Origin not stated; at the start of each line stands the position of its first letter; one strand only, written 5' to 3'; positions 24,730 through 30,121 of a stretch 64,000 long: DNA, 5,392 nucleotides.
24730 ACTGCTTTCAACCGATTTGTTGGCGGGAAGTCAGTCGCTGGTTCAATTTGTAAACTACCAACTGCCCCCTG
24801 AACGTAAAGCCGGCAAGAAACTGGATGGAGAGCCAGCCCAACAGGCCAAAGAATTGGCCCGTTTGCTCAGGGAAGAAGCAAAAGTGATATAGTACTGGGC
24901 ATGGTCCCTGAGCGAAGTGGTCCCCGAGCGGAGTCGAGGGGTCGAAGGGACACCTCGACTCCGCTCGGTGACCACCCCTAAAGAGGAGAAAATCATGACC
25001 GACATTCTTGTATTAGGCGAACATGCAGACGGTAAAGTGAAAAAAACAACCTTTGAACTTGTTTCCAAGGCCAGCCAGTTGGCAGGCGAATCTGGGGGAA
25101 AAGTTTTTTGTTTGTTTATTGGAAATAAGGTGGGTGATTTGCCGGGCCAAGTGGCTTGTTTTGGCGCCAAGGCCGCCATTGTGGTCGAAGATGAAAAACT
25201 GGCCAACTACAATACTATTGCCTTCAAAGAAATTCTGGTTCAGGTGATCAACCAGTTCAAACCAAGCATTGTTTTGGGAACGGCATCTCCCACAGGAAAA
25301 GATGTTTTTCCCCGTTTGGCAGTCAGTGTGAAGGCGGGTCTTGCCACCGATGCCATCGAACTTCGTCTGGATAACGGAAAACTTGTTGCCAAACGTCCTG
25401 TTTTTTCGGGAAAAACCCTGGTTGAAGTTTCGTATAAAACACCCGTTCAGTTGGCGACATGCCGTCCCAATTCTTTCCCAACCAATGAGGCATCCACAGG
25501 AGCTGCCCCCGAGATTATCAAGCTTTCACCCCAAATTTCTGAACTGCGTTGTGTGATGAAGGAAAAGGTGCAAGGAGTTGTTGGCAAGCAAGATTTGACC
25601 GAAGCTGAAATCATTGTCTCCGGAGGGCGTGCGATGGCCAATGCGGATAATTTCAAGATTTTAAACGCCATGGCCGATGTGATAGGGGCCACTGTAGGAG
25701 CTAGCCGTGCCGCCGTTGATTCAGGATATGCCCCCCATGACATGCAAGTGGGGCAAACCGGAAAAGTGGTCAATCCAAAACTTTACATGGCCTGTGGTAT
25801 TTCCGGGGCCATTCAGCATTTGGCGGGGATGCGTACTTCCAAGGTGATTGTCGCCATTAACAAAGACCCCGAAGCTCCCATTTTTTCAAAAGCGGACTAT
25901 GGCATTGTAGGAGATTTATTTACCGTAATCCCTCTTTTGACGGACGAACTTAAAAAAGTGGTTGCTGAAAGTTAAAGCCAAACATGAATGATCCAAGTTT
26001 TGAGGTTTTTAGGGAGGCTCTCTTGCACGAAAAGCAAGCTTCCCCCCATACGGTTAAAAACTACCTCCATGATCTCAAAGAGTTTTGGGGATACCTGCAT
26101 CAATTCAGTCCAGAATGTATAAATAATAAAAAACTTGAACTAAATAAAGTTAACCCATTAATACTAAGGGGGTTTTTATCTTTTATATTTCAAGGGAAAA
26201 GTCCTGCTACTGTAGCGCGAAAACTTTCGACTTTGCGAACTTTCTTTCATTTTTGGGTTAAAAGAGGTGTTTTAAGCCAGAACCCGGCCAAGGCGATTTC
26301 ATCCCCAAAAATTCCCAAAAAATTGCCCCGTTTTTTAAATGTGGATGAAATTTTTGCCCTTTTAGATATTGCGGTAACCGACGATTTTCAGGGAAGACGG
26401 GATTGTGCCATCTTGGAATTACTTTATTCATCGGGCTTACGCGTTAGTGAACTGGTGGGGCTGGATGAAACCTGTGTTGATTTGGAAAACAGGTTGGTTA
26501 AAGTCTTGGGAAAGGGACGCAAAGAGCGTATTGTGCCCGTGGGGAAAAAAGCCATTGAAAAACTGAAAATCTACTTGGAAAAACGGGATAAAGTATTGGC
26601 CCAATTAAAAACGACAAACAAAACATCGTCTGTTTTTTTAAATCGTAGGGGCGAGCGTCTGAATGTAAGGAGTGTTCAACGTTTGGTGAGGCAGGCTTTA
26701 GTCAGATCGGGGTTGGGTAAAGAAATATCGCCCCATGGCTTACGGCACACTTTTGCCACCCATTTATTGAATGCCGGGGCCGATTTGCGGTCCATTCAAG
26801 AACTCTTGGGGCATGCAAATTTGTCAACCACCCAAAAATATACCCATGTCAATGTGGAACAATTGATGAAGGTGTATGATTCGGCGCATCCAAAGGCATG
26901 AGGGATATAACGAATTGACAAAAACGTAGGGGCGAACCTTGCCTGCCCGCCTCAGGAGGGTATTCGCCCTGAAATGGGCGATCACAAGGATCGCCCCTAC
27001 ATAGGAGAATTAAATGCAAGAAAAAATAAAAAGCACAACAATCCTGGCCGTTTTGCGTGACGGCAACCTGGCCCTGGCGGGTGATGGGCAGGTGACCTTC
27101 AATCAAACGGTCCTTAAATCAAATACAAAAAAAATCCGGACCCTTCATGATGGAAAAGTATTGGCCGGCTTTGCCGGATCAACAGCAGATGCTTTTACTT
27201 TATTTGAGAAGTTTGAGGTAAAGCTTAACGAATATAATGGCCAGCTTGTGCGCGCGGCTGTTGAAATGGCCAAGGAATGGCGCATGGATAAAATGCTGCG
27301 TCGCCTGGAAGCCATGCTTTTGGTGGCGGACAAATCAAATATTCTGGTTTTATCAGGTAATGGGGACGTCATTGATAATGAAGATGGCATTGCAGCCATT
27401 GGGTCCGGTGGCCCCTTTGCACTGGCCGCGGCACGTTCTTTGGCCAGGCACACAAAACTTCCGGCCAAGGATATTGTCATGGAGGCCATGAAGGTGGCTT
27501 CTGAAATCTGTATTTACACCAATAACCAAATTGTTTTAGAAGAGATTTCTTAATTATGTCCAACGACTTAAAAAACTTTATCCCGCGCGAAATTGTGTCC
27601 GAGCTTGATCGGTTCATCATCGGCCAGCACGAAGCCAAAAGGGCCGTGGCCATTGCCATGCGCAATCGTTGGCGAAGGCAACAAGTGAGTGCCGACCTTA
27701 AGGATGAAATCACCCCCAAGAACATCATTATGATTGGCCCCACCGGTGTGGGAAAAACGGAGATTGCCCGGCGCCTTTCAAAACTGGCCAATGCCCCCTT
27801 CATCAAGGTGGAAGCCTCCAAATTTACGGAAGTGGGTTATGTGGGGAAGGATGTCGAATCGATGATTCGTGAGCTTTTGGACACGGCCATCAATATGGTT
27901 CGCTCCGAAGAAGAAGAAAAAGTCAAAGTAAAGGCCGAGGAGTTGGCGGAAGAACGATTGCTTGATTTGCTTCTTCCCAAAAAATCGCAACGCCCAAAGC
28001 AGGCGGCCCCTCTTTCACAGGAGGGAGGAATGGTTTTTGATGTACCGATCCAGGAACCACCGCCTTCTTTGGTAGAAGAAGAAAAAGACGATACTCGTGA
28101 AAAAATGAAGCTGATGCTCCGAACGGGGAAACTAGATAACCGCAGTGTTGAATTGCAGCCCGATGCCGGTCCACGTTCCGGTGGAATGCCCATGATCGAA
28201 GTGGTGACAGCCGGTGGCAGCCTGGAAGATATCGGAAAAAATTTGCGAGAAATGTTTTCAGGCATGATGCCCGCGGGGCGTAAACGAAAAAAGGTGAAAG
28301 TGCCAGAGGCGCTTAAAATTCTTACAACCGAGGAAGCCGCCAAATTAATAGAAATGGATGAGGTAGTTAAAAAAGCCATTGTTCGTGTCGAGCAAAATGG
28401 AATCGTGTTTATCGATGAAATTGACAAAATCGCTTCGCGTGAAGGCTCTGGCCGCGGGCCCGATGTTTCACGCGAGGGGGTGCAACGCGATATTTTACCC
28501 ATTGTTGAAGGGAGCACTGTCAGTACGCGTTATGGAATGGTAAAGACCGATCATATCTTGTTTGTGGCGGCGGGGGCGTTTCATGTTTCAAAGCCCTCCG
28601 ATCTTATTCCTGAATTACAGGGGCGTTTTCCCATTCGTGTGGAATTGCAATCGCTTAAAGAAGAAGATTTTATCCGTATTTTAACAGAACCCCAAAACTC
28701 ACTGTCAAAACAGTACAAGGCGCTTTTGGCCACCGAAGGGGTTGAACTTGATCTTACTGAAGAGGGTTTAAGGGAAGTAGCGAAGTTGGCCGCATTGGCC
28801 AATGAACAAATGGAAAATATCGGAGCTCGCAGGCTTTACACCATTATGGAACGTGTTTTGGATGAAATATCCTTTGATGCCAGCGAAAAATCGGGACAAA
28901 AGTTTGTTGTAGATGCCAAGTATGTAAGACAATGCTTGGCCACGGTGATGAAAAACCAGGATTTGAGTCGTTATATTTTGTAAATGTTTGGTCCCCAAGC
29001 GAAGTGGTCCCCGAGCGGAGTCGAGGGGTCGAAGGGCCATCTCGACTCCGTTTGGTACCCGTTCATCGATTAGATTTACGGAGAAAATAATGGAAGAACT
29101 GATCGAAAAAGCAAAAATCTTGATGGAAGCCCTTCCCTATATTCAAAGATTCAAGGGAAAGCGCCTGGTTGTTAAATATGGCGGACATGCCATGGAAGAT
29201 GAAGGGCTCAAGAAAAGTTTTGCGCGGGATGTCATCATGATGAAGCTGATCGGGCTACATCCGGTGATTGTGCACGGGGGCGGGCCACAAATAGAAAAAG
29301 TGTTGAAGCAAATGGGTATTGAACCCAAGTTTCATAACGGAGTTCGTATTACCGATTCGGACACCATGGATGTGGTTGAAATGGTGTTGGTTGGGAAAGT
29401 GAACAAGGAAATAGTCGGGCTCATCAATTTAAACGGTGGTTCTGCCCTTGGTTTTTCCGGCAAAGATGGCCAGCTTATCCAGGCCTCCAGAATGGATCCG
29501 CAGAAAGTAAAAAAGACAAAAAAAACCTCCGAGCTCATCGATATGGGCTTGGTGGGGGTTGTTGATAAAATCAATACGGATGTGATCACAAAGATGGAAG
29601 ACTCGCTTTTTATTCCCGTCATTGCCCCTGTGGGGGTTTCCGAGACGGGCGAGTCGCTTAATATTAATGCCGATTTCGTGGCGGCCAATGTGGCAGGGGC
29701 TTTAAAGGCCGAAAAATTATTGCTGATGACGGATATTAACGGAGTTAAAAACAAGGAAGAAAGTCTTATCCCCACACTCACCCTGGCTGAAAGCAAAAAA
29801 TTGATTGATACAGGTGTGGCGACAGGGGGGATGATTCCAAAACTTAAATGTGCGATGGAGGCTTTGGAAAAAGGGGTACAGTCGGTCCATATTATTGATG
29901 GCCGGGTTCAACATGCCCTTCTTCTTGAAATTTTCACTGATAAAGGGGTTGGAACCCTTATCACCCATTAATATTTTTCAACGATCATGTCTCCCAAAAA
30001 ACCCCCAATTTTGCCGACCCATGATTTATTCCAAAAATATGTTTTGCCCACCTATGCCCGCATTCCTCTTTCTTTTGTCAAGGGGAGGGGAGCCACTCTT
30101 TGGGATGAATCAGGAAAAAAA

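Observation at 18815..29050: Family-2 repeats placed immediately 5' of lipA, etfA and argB in identical orientation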

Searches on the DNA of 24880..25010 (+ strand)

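Call 24: search_rna_families(source=window, start=24880, end=25010, threshold=evalue, max_evalue=10)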
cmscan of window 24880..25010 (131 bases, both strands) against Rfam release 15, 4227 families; matches with E-value up to 10: 44.
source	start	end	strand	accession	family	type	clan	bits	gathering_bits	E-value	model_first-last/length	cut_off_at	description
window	24915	24977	+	RF00848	mir-61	Gene; miRNA;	-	38.9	77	1.3e-06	1-85/85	no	mir-61 microRNA precursor family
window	24915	24977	-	RF00848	mir-61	Gene; miRNA;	-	38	77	2.3e-06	1-85/85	no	mir-61 microRNA precursor family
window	24916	24976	+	RF01688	Actino-pnp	Cis-reg;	-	29.4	47.7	7.6e-05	1-63/63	no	Actino-pnp RNA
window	24915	24976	-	RF03493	mir-1281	Gene; miRNA;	-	27.1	70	0.006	1-54/54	no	mir-1281 microRNA precursor family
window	24905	24987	-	RF03831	mir-627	Gene; miRNA;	-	27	86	0.00019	1-87/87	no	mir-627 microRNA precursor family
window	24919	24973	-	RF00891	mir-671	Gene; miRNA;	-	27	65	0.0049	1-84/84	no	mir-671 microRNA precursor family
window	24915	24977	+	RF03599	MIR1883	Gene; miRNA;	-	25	128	0.0088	1-118/118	no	MIR1883 microRNA precursor family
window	24917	24975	-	RF03328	mir-606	Gene; miRNA;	-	24.8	80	0.002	1-84/84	no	mir-606 microRNA precursor family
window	24925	24965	-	RF03994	mir-7558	Gene; miRNA;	-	24.6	80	0.0049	1-51/51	no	mir-7558 microRNA precursor family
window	24906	24984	+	RF03577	mir-9193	Gene; miRNA;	-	23.5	55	0.02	1-74/74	no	mir-9193 microRNA precursor family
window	24918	24974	+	RF03894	mir-5736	Gene; miRNA;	-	23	90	0.015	1-80/80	no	mir-5736 microRNA precursor family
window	24914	24979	+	RF00912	mir-877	Gene; miRNA;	-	22.6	47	0.014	1-86/86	no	mir-877 microRNA precursor family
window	24911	24982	-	RF03920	mir-237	Gene; miRNA;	-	21.2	80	0.011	1-79/79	no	mir-237 microRNA precursor family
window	24922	24970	-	RF01921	mir-1296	Gene; miRNA;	-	21.2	100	0.042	1-87/87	no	mir-1296 microRNA precursor family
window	24918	24974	-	RF03248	MIR9772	Gene; miRNA;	-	21.1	64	0.076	1-92/92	no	MIR9772 microRNA precursor family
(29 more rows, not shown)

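Call 69: search_dna_similar(query=window:24900-24978:+, collection=plasmids, mode=distant, max_evalue=0.01, max_rows=25)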
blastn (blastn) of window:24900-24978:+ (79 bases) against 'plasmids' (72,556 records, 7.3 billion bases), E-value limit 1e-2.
No match.

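Call 70: search_dna_similar(query=window:24900-24978:+, collection=phages, mode=distant, max_evalue=0.01, max_rows=15)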
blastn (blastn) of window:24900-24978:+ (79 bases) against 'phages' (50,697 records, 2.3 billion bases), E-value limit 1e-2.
No match.

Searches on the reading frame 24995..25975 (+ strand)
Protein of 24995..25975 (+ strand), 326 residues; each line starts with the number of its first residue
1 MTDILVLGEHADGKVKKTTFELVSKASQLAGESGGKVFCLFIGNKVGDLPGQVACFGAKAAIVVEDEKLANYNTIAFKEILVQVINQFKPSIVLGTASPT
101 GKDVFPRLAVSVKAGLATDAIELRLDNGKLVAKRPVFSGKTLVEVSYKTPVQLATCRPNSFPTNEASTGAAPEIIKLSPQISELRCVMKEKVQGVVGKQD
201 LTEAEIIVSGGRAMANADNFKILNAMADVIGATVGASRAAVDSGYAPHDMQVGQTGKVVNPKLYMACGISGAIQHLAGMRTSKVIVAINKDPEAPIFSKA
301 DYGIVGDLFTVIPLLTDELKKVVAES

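Call 17: search_protein_families(library=pfam, proteins=[window:24995-25975:+])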
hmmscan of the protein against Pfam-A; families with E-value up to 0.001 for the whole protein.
window:24995-25975:+ (326 aa): 2 families
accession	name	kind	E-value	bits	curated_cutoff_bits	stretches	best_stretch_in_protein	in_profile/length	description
PF01012.27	ETF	-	1.8e-41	142.3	26.7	1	5-179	2-178/181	Electron transfer flavoprotein domain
PF00766.25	ETF_alpha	-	7.8e-36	122.4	27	1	200-280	1-81/81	Electron transfer flavoprotein FAD-binding domain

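Call 26: find_encoding_contigs(protein=window:24995-25975:+, flank=3000, max_places=6)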
Protein window:24995-25975:+ (326 aa): 3 contigs read that carry it; 2 places shown.
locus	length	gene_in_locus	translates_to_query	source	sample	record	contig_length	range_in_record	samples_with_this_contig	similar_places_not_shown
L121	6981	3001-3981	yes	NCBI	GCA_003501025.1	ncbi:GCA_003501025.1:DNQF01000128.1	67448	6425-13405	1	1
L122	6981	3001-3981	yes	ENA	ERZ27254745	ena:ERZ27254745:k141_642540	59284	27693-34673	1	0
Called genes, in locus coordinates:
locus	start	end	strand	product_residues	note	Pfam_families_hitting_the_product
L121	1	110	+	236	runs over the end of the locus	PF00702:Hydrolase, PF13419:HAD_2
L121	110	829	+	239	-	PF12804:NTP_transf_3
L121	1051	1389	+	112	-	-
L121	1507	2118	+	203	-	PF00440:TetR_N, PF08359:TetR_C_4, PF17932:TetR_C_24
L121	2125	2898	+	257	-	PF01012:ETF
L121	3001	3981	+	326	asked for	PF01012:ETF, PF00766:ETF_alpha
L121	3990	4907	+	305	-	PF02899:Phage_int_SAM_1, PF13102:Phage_int_SAM_5 (weak), PF00589:Phage_integrase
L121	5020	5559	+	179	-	PF00227:Proteasome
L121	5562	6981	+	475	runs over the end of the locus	PF00004:AAA (weak), PF07728:AAA_5 (faint), PF13401:AAA_22 (faint), PF07724:AAA_2, PF00004:AAA (weak)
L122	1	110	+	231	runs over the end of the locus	PF00702:Hydrolase, PF13419:HAD_2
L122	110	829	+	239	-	PF12804:NTP_transf_3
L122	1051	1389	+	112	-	-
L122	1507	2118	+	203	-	PF00440:TetR_N, PF08359:TetR_C_4, PF17932:TetR_C_24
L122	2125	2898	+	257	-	PF01012:ETF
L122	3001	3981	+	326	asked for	PF01012:ETF, PF00766:ETF_alpha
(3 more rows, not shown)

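Call 29: find_related_loci(query=window:24995-25975:+, collection=metagenome_contigs, flank=8000)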
Query window:24995-25975:+ (326 aa) in metagenome_contigs; peptide patterns used: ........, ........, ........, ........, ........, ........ (x = any residue, [..] = any of these).
600 stretches matched a pattern (row limit reached: there are more); 593 encode a relative of the query (tblastn E <= 1e-3); the best 80 are kept; 80 distinct loci.
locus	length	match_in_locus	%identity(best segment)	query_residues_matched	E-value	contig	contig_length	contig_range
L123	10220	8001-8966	50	4-323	9e-100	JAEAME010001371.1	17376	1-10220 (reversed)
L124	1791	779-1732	48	1-321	1e-103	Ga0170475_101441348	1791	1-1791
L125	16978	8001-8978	52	1-325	8e-96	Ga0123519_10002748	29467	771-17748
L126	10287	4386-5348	48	4-321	1e-94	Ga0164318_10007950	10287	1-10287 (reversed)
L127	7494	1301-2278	49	4-325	6e-94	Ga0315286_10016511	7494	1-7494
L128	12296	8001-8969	47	4-323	2e-91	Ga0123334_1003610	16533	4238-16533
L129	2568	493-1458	47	4-322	3e-93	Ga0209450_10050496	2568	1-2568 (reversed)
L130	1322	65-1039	46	1-323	3e-97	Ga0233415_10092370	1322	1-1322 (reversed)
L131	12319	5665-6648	46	4-326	6e-89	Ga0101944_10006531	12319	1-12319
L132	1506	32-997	47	4-325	8e-95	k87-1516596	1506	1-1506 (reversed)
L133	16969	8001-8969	45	4-326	1e-88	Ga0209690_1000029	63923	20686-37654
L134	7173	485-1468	47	4-324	2e-88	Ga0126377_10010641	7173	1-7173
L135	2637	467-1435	47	4-323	4e-90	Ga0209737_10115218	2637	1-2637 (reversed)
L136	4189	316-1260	50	4-320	8e-88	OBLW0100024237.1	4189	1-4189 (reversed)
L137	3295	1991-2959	47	4-322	1e-88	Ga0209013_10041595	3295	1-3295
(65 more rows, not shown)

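Call 30: find_homologous_proteins(query=window:24995-25975:+, max_evalue=1e-60)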
Query window:24995-25975:+ (326 aa): 6254 proteins with E <= 1e-60 among 8000 candidates; the best 120 are listed.
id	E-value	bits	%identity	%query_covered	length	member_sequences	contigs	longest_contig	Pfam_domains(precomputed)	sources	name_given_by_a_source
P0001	5.9e-206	701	100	100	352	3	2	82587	PF01012.28,PF00766.26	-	-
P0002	9.1e-135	467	66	100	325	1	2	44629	PF01012.28,PF00766.26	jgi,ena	-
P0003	4.5e-134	465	66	100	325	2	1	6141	PF01012.28,PF00766.26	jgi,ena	-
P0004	6.1e-134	464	65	100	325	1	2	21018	PF01012.28,PF00766.26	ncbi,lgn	-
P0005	1.5e-133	463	68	100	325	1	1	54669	PF01012.28,PF00766.26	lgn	-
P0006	1.2e-131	457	65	100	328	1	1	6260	PF01012.28,PF00766.26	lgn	-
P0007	1.7e-131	456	66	100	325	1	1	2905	PF01012.28,PF00766.26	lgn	-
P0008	5.8e-130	451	67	100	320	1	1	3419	PF01012.28,PF00766.26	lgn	-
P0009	8.2e-130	451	67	100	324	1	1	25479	PF01012.28,PF00766.26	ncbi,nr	ncbi:electron transfer flavoprotein subunit alpha/FixB family protein [bacterium]|nr:electron transf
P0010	1.4e-129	450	63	100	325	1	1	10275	PF01012.28,PF00766.26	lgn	-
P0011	6.4e-129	448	65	100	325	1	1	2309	PF01012.28,PF00766.26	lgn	-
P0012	1.3e-128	447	64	100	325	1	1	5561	PF01012.28,PF00766.26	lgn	-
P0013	1.4e-128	447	66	100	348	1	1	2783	PF01012.28,PF00766.26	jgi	-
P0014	2.2e-128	446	63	100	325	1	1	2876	PF01012.28,PF00766.26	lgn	-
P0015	2.3e-128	446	64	100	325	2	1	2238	PF01012.28,PF00766.26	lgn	-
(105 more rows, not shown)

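Call 32: find_encoding_contigs(protein=P0005, flank=8000, max_places=2)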
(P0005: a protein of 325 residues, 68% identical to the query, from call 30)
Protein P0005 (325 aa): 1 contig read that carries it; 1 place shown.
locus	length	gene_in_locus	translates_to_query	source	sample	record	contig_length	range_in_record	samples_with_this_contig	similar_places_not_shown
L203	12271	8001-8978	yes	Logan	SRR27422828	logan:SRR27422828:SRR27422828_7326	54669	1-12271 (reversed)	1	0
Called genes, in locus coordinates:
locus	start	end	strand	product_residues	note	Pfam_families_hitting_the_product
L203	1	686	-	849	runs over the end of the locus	PF00675:Peptidase_M16, PF05193:Peptidase_M16_C, PF00675:Peptidase_M16, PF05193:Peptidase_M16_C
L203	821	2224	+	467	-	PF00072:Response_reg, PF00158:Sigma54_activat, PF14532:Sigma54_activ_2, PF07728:AAA_5 (weak), PF25601:AAA_lid_14, PF02954:HTH_8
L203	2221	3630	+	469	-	-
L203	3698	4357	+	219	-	PF00702:Hydrolase, PF12710:HAD, PF13419:HAD_2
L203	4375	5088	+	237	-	PF00483:NTP_transferase (weak), PF12804:NTP_transf_3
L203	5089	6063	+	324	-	PF03706:LPG_synthase_TM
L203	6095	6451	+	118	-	-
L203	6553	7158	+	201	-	PF00440:TetR_N, PF08359:TetR_C_4, PF17932:TetR_C_24, PF17938:TetR_C_29 (weak)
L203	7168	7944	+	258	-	PF01012:ETF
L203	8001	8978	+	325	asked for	PF01012:ETF, PF00766:ETF_alpha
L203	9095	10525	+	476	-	PF18998:Flg_new_2 (weak), PF00930:DPPIV_N (faint), PF14583:Pectate_lyase22 (faint), PF26549:Tricorn_N (weak), PF26550:Tricorn_2nd, PF26549:Tricorn_N, PF07676:PD40 (weak)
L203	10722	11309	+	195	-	-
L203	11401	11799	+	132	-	-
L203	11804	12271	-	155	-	?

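Call 33: find_encoding_contigs(protein=P0002, flank=8000, max_places=2)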
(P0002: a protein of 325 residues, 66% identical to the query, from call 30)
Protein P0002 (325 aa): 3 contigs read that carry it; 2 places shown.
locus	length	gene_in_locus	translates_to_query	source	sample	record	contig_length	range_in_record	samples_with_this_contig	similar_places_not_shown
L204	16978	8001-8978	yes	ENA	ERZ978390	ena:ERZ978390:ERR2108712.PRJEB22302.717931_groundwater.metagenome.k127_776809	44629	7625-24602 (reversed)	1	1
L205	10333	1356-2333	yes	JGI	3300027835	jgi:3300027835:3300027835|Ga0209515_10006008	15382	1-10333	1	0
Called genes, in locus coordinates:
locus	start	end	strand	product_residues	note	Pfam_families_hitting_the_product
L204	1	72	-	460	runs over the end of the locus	PF01225:Mur_ligase, PF08245:Mur_ligase_M, PF02875:Mur_ligase_C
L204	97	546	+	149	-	-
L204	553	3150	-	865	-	PF00675:Peptidase_M16, PF05193:Peptidase_M16_C, PF00675:Peptidase_M16, PF05193:Peptidase_M16_C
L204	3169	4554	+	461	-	PF00072:Response_reg, PF00158:Sigma54_activat, PF14532:Sigma54_activ_2, PF07728:AAA_5 (weak), PF25601:AAA_lid_14, PF02954:HTH_8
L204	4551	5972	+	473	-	-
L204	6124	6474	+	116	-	-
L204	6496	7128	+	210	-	PF00440:TetR_N, PF08359:TetR_C_4, PF16295:TetR_C_10 (weak), PF17932:TetR_C_24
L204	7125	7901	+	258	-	PF01012:ETF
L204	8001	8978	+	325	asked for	PF01012:ETF, PF00766:ETF_alpha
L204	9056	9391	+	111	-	PF00216:Bac_DNA_binding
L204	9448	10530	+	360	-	PF02481:DNA_processg_A, PF17782:WHD_DprA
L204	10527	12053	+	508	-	PF00590:TP_methylase, PF02602:HEM4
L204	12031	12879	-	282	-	PF00198:2-oxoacid_dh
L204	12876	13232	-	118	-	PF14489:QueF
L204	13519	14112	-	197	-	PF08712:Nfu_N, PF01106:NifU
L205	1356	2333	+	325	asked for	PF01012:ETF, PF00766:ETF_alpha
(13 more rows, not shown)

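Call 34: find_encoding_contigs(protein=P0009, flank=8000, max_places=2)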
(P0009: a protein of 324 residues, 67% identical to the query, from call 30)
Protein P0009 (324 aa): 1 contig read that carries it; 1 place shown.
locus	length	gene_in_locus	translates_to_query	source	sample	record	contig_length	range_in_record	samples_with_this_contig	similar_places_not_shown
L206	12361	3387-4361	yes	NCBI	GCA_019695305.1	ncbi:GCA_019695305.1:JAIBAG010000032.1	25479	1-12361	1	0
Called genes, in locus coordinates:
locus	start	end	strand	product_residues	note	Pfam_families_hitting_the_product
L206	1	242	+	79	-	?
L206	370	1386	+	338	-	PF03706:LPG_synthase_TM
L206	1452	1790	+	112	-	PF04972:BON (weak)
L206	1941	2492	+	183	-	PF00440:TetR_N, PF08359:TetR_C_4, PF17932:TetR_C_24, PF17938:TetR_C_29 (weak)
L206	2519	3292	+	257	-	PF01012:ETF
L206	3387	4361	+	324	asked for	PF01012:ETF, PF00766:ETF_alpha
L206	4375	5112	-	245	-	-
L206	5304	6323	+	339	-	PF06271:RDD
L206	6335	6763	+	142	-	-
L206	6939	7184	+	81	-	-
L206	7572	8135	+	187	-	-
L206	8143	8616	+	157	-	-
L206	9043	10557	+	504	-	-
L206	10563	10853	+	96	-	-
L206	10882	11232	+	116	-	-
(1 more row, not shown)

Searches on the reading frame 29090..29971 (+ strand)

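Call 17: search_protein_families(library=pfam, proteins=[window:29090-29971:+])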
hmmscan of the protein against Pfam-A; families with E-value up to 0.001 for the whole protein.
window:29090-29971:+ (293 aa): 1 family
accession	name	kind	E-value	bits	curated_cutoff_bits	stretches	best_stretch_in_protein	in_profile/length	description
PF00696.33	AA_kinase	-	3e-46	158.5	24.9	1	24-270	1-234/234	Amino acid kinase family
